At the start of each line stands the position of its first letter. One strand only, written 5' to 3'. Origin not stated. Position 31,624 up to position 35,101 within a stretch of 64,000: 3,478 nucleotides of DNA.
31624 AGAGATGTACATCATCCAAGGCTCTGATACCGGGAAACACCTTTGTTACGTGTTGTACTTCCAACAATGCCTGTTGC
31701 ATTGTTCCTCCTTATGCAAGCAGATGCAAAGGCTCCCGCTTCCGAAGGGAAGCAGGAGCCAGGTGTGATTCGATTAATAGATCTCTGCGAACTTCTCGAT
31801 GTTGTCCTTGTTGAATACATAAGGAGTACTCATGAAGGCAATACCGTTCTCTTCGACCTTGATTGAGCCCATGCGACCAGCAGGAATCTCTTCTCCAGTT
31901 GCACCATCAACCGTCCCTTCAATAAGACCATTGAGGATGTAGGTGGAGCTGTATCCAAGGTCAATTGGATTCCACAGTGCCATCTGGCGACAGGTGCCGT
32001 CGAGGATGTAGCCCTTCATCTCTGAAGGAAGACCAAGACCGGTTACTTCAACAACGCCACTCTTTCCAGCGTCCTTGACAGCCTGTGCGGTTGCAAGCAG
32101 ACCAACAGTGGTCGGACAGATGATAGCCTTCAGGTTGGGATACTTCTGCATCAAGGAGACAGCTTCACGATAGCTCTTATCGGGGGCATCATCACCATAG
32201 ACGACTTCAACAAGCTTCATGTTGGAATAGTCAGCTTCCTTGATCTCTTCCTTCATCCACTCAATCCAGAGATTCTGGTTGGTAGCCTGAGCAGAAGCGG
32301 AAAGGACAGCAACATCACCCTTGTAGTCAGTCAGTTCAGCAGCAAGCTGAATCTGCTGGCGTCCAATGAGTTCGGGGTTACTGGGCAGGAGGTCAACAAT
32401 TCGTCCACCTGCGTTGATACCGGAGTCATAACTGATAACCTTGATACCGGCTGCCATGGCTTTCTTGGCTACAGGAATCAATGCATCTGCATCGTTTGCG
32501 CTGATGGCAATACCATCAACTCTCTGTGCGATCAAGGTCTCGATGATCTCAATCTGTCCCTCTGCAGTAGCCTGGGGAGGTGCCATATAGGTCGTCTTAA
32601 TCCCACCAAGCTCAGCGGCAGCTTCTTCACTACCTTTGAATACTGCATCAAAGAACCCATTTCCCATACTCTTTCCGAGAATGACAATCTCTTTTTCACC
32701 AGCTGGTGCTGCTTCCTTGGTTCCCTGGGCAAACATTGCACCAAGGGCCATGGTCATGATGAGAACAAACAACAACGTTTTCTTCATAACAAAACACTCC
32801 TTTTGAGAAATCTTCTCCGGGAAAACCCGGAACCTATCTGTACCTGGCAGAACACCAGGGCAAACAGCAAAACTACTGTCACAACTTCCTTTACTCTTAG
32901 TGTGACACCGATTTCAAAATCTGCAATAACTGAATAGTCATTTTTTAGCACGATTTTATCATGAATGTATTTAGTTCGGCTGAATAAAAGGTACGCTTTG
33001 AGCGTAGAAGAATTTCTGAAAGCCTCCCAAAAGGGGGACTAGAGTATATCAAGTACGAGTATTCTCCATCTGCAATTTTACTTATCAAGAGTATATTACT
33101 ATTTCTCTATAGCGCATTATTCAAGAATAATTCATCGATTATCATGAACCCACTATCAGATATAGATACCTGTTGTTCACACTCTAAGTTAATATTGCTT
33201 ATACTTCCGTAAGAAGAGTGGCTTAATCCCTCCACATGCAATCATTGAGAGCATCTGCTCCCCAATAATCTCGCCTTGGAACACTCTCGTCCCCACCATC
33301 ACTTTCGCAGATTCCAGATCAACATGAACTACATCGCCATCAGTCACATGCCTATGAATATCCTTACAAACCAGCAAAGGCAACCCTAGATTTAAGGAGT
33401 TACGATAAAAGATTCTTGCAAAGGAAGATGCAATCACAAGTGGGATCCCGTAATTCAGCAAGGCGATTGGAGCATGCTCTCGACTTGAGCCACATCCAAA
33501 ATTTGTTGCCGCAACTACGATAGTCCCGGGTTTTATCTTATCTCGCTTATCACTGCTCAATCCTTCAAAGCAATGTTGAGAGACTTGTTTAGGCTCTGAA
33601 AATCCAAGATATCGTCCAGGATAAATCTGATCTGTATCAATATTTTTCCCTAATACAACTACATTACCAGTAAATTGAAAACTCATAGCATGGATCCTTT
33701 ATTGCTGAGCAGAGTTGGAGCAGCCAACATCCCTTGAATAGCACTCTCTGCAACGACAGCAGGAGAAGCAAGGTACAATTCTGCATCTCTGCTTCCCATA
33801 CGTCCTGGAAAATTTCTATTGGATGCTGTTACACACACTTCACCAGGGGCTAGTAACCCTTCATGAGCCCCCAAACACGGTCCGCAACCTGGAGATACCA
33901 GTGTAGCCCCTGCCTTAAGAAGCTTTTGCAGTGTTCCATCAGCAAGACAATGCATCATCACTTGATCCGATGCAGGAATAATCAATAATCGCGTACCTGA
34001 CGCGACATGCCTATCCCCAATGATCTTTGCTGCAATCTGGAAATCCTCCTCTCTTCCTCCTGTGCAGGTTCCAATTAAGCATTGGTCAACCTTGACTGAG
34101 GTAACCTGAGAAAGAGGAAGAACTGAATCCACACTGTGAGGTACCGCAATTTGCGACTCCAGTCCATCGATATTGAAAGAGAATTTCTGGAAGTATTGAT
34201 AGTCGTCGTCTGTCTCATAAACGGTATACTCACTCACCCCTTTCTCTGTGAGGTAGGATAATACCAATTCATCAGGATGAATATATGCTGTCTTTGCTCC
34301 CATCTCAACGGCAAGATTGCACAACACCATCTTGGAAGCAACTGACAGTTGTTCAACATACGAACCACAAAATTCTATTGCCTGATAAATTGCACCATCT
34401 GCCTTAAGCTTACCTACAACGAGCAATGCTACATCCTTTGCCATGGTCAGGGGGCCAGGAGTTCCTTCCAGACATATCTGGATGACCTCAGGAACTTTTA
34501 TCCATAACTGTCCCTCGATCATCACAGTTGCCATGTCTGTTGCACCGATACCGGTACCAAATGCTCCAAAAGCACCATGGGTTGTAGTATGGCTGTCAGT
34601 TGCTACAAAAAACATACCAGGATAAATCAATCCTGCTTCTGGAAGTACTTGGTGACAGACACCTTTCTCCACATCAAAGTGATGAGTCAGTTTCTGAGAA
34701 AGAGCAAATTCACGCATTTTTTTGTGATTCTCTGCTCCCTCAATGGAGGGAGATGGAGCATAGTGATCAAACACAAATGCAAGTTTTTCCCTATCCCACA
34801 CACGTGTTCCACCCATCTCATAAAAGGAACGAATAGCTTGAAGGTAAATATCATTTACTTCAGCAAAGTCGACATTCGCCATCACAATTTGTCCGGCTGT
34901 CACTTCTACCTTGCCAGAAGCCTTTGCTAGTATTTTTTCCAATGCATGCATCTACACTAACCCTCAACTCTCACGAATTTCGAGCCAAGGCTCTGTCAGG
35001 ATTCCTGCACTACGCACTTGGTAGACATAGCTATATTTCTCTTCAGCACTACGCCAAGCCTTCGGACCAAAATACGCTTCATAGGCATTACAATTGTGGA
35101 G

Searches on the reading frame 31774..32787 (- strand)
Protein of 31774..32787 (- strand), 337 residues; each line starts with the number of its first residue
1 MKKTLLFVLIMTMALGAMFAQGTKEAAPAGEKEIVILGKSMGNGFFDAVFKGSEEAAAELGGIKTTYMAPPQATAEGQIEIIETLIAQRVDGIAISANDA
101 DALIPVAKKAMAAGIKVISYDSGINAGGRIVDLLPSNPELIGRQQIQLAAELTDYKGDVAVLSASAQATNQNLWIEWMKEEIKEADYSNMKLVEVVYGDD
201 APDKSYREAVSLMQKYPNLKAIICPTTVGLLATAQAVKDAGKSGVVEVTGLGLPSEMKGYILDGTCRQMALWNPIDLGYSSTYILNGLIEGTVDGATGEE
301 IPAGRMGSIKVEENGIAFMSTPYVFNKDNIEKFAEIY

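Call 7: search_protein_families(library=pfam, proteins=[window:31774-32787:-], max_evalue=0.00001)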
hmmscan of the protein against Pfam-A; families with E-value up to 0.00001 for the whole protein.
window:31774-32787:- (337 aa): 2 families
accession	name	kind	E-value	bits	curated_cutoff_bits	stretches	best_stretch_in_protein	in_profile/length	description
PF13407.12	Peripla_BP_4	-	7.8e-67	226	35.1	1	34-291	1-256/258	Periplasmic binding protein domain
PF00532.27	Peripla_BP_1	-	2.6e-06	27.6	22.2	1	36-241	6-205/281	Periplasmic binding proteins and sugar binding domain of LacI family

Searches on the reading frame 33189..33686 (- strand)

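Call 7: search_protein_families(library=pfam, proteins=[window:33189-33686:-], max_evalue=0.00001)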
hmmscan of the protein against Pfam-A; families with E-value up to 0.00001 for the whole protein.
window:33189-33686:- (165 aa): 1 family
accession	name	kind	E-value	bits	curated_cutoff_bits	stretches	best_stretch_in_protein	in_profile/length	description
PF00694.25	Aconitase_C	-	3.3e-21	76.4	22.8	1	49-102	69-123/131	Aconitase C-terminal domain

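Call 23: search_protein_families(library=ncbifam, max_evalue=0.001, proteins=[window:33189-33686:-])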
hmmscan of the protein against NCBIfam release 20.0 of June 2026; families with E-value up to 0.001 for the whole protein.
window:33189-33686:- (165 aa): 15 families
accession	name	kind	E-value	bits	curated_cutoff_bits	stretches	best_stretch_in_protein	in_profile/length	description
TIGR02087.1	LEUD_arch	subfamily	7.1e-46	155.8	108.95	1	7-155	1-151/157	LeuD/DmdB family oxidoreductase small subunit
TIGR02084.1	leud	equivalog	1.8e-43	147.9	245.85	1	7-129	1-123/156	3-isopropylmalate dehydratase small subunit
NF040604.2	HacB_Meth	equivalog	2.1e-43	147.9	230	1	5-133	3-131/159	homoaconitase small subunit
NF040625.1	HacB2_Meth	equivalog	9e-41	139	230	1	5-161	4-159/161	homoaconitase small subunit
NF010629.0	PRK14023.1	equivalog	4e-34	117.9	229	1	10-164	5-159/166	homoaconitate hydratase small subunit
NF002458.0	PRK01641.1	subfamily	1.5e-28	99.8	167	1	4-140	6-161/202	3-isopropylmalate dehydratase small subunit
TIGR00171.1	leuD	equivalog_domain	9.6e-23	81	116.25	1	4-136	6-159/188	3-isopropylmalate dehydratase small subunit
TIGR00139.1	h_aconitase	equivalog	4.1e-22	78.4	529.9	1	5-102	530-630/709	homoaconitase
NF005558.0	PRK07229.1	equivalog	9.2e-16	57.5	612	1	10-122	476-595/647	aconitate hydratase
TIGR01342.1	acon_putative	hypoth_equivalog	9e-12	44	719.15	1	49-133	524-609/655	putative aconitate hydratase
NF006757.0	PRK09277.1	subfamily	3.8e-07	28.2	686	1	36-108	742-813/888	aconitate hydratase AcnA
TIGR01341.1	aconitase_1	equivalog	8.4e-07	27.1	945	1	50-112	745-807/876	aconitate hydratase AcnA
NF009520.0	PRK12881.1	subfamily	3.7e-06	24.9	905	1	52-111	761-821/893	aconitate hydratase AcnA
TIGR01340.1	aconitase_mito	equivalog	1.1e-05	24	825.35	1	55-105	624-675/745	aconitate hydratase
TIGR02333.1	2met_isocit_dHY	equivalog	0.00021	19.3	1419.85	1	52-116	730-795/858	Fe/S-dependent 2-methylisocitrate dehydratase AcnD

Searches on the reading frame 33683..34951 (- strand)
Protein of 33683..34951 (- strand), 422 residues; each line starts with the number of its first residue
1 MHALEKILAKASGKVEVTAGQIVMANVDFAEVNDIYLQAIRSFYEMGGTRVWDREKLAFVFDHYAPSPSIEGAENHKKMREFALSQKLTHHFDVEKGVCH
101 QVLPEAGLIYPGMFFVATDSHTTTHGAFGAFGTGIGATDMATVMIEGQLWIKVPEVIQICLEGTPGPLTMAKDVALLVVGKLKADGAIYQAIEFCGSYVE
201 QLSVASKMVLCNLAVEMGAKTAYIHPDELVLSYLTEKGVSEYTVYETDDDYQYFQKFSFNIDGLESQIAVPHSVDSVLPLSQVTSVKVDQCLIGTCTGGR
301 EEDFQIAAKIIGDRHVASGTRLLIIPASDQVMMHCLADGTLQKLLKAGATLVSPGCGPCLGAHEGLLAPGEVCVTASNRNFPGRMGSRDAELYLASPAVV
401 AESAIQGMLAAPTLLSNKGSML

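Call 7: search_protein_families(library=pfam, proteins=[window:33683-34951:-], max_evalue=0.00001)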
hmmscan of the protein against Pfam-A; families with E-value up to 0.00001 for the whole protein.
window:33683-34951:- (422 aa): 1 family
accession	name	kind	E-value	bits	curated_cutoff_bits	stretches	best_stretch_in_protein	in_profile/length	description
PF00330.25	Aconitase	-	4.4e-91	306.6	28.7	2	76-283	87-306/463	Aconitase family (aconitate hydratase)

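Call 23: search_protein_families(library=ncbifam, max_evalue=0.001, proteins=[window:33683-34951:-])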
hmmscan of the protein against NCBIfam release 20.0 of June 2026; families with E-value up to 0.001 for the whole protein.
window:33683-34951:- (422 aa): 19 families
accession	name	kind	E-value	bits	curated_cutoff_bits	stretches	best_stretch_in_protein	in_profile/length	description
NF001614.1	PRK00402.1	subfamily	1.5e-155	518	385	1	4-412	4-414/415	aconitase/3-isopropylmalate dehydratase large subunit family protein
TIGR02086.1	IPMI_arch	subfamily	1.2e-149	498.5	410.15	1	4-412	4-409/411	3-isopropylmalate dehydratase/homoaconitate hydratase family large subunit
TIGR01343.1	hacA_fam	subfamily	1.4e-149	498.2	385.7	1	5-412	4-411/412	homoaconitate hydratase family protein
TIGR02083.1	LEU2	equivalog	4.3e-130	434.4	610.65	1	3-413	3-417/419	3-isopropylmalate dehydratase large subunit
NF040615.1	HacA_Meth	equivalog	3e-129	431.4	550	1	1-410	1-416/419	homoaconitase large subunit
NF009116.0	PRK12466.1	subfamily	1e-82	278.2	531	2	19-241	21-264/472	3-isopropylmalate dehydratase large subunit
NF005558.0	PRK07229.1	equivalog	7.3e-82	275.9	612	1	4-416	6-416/647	aconitate hydratase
NF004016.0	PRK05478.1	subfamily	1.1e-74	251.7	510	2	77-257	82-266/468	3-isopropylmalate dehydratase large subunit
TIGR00139.1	h_aconitase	equivalog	1.2e-65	222.3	529.9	2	246-415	278-457/709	homoaconitase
TIGR01342.1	acon_putative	hypoth_equivalog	2.8e-64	217.4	719.15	1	62-418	61-415/655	putative aconitate hydratase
TIGR00170.1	leuC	equivalog_domain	2.4e-62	211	560.25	2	87-238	96-247/466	3-isopropylmalate dehydratase large subunit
TIGR01340.1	aconitase_mito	equivalog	1.8e-37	129.1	825.35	1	95-409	132-472/745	aconitate hydratase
NF006690.0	PRK09238.1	equivalog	2.6e-32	111.7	782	1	239-410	643-812/852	bifunctional aconitate hydratase 2/2-methylisocitrate dehydratase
NF008503.0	PRK11413.1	equivalog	4.1e-32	111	641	2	285-405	349-469/753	hydratase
NF009520.0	PRK12881.1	subfamily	1.8e-27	95.4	905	2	98-248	191-340/893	aconitate hydratase AcnA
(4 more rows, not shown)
